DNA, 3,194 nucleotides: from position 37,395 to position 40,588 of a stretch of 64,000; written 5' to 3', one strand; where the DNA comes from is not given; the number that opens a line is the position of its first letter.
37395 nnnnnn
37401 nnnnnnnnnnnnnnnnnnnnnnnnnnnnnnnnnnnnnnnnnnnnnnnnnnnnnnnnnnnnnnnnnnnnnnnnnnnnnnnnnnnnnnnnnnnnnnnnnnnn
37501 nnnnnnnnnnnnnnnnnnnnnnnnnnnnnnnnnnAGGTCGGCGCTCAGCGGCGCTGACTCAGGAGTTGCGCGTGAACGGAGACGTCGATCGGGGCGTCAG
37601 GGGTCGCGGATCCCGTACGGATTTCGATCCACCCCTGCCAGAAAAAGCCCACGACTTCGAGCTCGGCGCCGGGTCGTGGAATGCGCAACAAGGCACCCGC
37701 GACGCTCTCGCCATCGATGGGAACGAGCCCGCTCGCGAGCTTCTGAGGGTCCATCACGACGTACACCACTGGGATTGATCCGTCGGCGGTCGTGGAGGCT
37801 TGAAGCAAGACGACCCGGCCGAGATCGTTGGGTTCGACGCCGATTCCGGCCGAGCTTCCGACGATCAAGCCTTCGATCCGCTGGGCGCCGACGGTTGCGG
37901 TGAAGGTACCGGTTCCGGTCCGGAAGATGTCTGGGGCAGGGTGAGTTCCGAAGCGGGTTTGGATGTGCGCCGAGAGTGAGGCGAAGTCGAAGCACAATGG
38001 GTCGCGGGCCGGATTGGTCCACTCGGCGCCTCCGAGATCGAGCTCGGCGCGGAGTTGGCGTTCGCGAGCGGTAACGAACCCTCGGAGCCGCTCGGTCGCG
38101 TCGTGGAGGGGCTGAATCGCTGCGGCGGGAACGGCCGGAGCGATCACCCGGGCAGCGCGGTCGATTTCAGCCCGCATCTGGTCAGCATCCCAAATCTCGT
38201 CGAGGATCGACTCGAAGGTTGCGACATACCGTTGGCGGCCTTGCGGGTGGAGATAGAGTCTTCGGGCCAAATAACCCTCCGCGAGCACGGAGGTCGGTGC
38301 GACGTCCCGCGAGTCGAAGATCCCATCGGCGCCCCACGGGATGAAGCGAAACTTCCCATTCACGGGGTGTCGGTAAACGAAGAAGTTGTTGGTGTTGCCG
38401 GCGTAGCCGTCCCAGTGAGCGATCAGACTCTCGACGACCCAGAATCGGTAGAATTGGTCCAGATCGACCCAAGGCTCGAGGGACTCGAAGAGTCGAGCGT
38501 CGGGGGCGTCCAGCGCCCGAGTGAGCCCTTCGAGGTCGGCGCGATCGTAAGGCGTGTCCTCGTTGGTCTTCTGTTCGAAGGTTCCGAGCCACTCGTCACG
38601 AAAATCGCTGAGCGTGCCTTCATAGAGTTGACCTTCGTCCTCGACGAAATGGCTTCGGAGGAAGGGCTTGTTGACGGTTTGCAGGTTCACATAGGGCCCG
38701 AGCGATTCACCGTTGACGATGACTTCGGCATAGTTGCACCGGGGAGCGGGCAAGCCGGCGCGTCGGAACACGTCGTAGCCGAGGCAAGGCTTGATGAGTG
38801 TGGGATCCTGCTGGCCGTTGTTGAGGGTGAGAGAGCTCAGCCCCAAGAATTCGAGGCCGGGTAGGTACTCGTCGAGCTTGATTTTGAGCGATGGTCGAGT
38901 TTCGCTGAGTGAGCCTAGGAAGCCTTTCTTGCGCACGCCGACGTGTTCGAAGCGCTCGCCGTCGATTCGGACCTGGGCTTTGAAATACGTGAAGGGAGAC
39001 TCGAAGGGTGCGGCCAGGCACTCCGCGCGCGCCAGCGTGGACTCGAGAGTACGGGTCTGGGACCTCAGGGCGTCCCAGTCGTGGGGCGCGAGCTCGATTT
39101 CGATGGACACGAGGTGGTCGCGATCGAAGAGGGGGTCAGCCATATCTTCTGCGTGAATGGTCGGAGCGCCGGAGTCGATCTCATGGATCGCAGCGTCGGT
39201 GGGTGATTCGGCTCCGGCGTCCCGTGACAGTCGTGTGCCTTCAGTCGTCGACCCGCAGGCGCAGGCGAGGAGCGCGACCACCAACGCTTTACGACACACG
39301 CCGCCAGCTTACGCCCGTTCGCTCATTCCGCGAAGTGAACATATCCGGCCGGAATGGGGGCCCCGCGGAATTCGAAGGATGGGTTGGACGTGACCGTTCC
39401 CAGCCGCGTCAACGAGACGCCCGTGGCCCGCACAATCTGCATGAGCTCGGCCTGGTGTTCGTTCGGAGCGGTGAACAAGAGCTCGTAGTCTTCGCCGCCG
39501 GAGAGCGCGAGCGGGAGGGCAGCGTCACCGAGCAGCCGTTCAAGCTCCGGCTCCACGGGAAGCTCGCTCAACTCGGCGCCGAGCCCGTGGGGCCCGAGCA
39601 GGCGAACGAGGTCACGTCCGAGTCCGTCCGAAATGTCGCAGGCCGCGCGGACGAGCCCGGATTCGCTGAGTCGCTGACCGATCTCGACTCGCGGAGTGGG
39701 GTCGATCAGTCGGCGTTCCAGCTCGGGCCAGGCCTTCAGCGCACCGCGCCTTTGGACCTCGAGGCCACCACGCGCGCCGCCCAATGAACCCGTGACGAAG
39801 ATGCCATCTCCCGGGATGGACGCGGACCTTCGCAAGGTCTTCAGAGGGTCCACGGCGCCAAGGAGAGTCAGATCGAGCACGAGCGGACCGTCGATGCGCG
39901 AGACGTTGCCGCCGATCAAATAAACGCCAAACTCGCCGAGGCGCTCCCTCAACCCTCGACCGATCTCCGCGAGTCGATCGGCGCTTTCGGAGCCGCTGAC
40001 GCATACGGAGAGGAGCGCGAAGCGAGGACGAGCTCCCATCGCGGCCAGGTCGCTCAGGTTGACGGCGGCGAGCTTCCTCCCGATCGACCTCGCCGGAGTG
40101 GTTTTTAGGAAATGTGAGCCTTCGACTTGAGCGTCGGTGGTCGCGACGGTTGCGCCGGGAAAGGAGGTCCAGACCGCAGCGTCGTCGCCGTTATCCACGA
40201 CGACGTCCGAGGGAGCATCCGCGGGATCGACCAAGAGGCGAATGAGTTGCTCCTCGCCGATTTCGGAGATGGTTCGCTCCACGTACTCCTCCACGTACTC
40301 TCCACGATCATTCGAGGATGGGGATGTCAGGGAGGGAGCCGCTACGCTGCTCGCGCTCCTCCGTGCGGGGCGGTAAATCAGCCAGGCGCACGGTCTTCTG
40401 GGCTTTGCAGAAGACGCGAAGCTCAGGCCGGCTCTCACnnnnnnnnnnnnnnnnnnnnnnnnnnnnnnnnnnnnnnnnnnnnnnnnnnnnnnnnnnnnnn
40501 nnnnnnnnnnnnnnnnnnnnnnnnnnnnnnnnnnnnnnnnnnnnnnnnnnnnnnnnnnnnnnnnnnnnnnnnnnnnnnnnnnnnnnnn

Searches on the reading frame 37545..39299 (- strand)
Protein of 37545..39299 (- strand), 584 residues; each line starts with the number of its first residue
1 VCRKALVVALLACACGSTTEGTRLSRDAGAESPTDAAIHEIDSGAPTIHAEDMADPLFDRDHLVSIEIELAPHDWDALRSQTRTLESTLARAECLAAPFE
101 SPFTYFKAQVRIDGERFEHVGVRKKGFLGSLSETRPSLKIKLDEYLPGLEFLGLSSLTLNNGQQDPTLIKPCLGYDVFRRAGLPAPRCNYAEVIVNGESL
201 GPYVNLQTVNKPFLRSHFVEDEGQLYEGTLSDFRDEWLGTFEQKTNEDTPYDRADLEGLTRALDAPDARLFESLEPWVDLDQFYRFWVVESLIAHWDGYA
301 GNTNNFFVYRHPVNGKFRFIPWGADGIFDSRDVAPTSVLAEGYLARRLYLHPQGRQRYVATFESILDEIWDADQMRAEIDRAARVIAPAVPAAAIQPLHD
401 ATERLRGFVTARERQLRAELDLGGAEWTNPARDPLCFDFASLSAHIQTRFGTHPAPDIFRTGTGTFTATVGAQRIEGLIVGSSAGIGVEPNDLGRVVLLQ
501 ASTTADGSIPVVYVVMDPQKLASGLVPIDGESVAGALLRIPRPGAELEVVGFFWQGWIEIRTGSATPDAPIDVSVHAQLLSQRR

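Call 6: search_protein_families(library=pfam, proteins=[window:37545-39299:-], max_evalue=0.01)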
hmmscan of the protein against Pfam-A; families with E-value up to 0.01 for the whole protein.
window:37545-39299:- (584 aa): 1 family
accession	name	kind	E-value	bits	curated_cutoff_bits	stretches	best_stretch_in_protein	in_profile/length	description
PF08757.17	CotH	-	1.3e-38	133.8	23.8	1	130-392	8-290/322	CotH kinase protein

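Call 7: search_protein_families(library=ncbifam, proteins=[window:37545-39299:-], max_evalue=0.01)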
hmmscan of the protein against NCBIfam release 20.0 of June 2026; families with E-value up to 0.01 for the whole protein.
window:37545-39299:- (584 aa): 0 families

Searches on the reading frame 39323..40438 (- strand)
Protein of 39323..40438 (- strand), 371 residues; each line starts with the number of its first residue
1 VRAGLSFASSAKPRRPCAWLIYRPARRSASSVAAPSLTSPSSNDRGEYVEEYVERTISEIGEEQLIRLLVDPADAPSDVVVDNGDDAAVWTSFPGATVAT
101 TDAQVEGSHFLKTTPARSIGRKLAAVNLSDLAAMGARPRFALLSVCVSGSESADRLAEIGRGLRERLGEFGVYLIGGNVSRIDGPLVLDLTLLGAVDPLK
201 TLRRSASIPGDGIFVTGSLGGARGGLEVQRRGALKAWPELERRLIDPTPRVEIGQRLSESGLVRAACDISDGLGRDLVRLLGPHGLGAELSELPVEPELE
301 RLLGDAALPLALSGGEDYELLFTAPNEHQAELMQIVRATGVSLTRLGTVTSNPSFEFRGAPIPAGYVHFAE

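Call 6: search_protein_families(library=pfam, proteins=[window:39323-40438:-], max_evalue=0.01)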
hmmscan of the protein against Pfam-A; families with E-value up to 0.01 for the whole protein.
window:39323-40438:- (371 aa): 2 families
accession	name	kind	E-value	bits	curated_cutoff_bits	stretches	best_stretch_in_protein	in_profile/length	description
PF00586.29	AIRS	-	7.2e-24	84.8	24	1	84-196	1-112/112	AIR synthase related protein, N-terminal domain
PF02769.27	AIRS_C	-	1.5e-11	45.2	23.1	1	209-356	2-152/156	AIR synthase related protein, C-terminal domain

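Call 7: search_protein_families(library=ncbifam, proteins=[window:39323-40438:-], max_evalue=0.01)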
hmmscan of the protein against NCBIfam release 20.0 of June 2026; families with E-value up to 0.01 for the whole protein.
window:39323-40438:- (371 aa): 14 families
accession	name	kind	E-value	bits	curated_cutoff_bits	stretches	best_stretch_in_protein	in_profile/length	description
TIGR01379.1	thiL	equivalog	2.9e-70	236.8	184.15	1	62-354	2-298/320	thiamine-phosphate kinase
NF004350.0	PRK05731.1-1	equivalog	1.4e-48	165.5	441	1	75-352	19-299/325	thiamine-phosphate kinase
NF004351.0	PRK05731.1-4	equivalog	1.5e-48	165.5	324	1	51-335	5-293/321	thiamine-phosphate kinase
NF004353.0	PRK05731.2-2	equivalog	1e-34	120.1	301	1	82-340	17-268/311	thiamine-phosphate kinase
NF004354.0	PRK05731.2-3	equivalog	1.5e-30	106.5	204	1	83-352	16-262/273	thiamine-phosphate kinase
TIGR00476.1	selD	equivalog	2.1e-14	53.5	125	1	60-305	15-263/311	selenide, water dikinase SelD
TIGR04049.1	AIR_rel_sll0787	hypoth_equivalog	9.9e-12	44.5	321.3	1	80-352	39-293/318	sll0787 family AIR synthase-like protein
TIGR03267.1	methan_mark_2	hypoth_equivalog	6.7e-10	38.5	365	1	76-352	36-298/323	methanogenesis marker 2 protein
TIGR02124.1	hypE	equivalog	8.2e-10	38.2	251.6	1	64-221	15-171/332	hydrogenase expression/formation protein HypE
NF002098.0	PRK00943.1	equivalog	9.2e-07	28.1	299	1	81-270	46-229/347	selenide, water dikinase SelD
TIGR04050.1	MSMEG_0567_Cter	hypoth_equivalog_domain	5.1e-05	22.9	312.2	1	92-221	38-159/296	MSMEG_0567/sll0787 family protein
NF002290.1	PRK01213.1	equivalog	0.0007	17.9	648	1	79-353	418-693/723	phosphoribosylformylglycinamidine synthase subunit PurL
TIGR00878.1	purM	equivalog_domain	0.00094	18.5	236.35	1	118-184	76-141/332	phosphoribosylformylglycinamidine cyclo-ligase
TIGR01736.1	FGAM_synth_II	equivalog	0.0017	16.8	525.75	0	79-291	413-637/718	phosphoribosylformylglycinamidine synthase subunit PurL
